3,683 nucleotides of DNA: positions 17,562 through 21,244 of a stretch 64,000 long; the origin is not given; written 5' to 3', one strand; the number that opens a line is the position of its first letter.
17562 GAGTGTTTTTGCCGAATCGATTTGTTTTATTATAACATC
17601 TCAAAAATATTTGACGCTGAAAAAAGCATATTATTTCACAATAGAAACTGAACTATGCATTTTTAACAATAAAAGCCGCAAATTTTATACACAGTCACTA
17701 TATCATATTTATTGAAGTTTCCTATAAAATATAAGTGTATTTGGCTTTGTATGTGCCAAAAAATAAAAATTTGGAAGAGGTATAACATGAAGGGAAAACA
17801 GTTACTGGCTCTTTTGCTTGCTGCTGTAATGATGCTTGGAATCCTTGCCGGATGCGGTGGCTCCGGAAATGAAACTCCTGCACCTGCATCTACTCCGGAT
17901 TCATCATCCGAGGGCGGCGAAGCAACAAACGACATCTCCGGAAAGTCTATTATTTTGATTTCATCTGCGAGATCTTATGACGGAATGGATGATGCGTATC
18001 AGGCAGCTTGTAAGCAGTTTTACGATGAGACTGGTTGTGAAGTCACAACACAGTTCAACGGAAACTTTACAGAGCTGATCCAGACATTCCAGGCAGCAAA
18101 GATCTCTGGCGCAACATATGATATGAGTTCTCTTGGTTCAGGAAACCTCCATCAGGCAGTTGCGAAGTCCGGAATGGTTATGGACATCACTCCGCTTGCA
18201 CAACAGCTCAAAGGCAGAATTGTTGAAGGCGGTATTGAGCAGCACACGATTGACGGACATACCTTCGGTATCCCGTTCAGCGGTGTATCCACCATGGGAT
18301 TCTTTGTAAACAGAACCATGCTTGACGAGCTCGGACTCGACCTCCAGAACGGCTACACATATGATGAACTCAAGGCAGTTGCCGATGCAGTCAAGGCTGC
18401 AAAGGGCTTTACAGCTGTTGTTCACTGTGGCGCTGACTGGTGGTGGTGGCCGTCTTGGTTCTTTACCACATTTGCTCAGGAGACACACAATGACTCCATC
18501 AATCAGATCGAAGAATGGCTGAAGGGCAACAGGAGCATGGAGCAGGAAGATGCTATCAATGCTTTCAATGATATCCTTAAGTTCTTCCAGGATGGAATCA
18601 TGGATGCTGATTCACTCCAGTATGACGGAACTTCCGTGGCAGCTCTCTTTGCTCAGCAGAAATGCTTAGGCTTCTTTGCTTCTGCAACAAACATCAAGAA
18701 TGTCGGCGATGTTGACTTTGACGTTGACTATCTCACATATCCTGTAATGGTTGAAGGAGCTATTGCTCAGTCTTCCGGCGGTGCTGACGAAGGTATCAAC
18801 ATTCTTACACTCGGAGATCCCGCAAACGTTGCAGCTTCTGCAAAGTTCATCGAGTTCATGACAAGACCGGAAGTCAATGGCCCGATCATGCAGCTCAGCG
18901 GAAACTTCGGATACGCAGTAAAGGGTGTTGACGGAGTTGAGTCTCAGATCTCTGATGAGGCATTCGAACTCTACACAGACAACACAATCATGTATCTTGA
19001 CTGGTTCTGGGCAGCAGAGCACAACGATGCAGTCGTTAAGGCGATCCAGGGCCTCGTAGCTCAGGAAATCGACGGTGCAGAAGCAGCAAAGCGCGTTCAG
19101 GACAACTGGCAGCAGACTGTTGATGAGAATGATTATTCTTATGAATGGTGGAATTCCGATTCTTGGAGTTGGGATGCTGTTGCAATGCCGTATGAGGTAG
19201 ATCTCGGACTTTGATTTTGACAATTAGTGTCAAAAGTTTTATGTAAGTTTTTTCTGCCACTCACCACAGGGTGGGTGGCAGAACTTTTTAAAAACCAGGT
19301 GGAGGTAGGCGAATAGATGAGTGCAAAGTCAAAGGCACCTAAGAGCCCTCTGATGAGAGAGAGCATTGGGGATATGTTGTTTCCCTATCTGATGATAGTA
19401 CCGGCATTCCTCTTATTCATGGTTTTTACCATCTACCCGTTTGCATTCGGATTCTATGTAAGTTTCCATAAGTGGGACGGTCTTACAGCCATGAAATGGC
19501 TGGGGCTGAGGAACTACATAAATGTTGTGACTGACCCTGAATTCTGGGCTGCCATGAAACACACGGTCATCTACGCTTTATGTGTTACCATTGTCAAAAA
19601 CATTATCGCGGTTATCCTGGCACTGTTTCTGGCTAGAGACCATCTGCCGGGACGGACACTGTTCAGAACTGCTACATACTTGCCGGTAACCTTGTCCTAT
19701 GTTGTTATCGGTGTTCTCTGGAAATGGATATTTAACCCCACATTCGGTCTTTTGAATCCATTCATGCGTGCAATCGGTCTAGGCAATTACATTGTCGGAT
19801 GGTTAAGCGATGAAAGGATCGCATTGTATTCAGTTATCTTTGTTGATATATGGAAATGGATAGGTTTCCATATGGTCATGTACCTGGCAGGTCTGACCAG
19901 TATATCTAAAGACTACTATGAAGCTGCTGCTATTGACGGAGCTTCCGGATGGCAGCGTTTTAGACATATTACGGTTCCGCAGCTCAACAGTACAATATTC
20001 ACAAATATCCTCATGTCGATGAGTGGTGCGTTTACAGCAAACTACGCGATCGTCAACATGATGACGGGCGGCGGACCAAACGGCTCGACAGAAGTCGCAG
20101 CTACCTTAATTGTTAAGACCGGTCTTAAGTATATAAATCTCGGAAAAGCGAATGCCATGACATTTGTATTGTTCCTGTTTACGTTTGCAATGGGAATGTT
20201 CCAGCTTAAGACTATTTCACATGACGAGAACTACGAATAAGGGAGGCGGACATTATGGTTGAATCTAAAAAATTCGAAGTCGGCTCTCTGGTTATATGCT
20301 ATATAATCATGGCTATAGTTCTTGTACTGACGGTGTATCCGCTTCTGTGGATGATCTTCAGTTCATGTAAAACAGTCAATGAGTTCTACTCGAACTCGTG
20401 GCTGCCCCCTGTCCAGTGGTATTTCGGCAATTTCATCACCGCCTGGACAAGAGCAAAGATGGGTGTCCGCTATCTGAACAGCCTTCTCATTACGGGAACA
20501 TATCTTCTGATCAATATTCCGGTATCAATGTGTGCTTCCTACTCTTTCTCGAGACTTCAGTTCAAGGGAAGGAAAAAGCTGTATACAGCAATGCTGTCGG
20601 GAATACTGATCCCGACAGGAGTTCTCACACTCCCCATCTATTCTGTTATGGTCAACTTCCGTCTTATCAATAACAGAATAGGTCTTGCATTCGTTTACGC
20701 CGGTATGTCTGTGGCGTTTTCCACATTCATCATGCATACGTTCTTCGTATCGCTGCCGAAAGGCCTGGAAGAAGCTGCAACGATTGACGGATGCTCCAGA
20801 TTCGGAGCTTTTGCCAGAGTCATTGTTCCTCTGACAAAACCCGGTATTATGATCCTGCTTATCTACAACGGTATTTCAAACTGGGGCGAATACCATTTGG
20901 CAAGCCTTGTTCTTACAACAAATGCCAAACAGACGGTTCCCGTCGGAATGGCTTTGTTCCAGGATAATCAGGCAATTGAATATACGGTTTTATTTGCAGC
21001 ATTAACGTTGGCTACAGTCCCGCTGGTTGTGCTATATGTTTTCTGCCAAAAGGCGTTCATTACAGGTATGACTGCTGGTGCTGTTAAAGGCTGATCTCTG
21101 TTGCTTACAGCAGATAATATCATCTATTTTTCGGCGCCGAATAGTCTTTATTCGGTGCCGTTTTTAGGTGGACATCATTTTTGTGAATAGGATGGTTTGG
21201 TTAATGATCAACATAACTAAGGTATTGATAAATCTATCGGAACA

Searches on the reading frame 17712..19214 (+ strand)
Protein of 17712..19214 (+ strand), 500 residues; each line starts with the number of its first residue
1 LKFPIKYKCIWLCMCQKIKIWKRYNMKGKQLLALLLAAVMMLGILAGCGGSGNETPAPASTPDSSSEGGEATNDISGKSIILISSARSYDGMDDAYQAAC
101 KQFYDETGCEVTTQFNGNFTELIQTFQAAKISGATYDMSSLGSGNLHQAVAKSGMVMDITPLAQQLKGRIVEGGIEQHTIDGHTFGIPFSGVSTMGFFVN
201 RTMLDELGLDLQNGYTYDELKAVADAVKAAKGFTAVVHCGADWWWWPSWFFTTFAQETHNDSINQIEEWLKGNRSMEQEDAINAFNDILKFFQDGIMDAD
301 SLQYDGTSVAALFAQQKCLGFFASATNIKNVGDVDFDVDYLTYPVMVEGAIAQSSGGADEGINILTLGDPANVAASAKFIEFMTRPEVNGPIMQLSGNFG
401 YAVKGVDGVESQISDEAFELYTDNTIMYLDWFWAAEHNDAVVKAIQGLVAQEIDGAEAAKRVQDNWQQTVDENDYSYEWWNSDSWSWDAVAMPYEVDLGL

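Call 5: search_protein_families(library=pfam, proteins=[window:17712-19214:+])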
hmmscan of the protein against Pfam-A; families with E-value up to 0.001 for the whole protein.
window:17712-19214:+ (500 aa): 2 families
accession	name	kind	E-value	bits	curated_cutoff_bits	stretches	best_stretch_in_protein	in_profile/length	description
PF01547.30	SBP_bac_1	-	1.2e-20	75.2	26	1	92-388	4-305/307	Bacterial extracellular solute-binding protein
PF13416.11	SBP_bac_8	-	9.1e-19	68.7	27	1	98-398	1-258/279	Bacterial extracellular solute-binding protein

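Call 64: search_protein_families(library=ncbifam, proteins=[window:17712-19214:+], max_evalue=0.00001)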
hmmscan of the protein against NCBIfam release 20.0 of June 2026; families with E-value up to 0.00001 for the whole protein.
window:17712-19214:+ (500 aa): 0 families

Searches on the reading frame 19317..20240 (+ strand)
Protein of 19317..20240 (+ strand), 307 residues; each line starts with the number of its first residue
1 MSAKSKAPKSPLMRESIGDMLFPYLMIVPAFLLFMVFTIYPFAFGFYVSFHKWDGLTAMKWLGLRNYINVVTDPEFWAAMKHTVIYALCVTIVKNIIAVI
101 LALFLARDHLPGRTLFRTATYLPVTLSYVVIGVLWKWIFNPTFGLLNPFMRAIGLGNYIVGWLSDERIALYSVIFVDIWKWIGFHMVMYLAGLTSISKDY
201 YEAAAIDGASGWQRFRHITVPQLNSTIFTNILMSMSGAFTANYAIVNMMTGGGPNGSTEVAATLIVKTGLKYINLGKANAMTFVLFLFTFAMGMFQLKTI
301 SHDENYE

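Call 5: search_protein_families(library=pfam, proteins=[window:19317-20240:+])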
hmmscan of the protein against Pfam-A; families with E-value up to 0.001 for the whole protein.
window:19317-20240:+ (307 aa): 1 family
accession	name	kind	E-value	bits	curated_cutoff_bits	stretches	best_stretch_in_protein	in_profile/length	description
PF00528.27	BPD_transp_1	-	3.6e-18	66.4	26.4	1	99-293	2-172/184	Binding-protein-dependent transport system inner membrane component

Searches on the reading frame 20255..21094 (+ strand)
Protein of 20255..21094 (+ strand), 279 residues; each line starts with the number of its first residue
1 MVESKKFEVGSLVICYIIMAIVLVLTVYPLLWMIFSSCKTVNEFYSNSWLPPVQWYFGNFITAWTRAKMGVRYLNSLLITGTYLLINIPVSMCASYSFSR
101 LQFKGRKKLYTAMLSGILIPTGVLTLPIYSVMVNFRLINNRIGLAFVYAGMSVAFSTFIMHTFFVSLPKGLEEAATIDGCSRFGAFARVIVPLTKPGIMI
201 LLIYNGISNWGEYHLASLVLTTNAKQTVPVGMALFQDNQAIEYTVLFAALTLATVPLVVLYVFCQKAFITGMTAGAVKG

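Call 5: search_protein_families(library=pfam, proteins=[window:20255-21094:+])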
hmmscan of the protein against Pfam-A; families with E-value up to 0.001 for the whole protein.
window:20255-21094:+ (279 aa): 1 family
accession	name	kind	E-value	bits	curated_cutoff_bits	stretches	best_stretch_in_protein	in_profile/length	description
PF00528.27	BPD_transp_1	-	6.9e-13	49.2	26.4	1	106-269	17-179/184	Binding-protein-dependent transport system inner membrane component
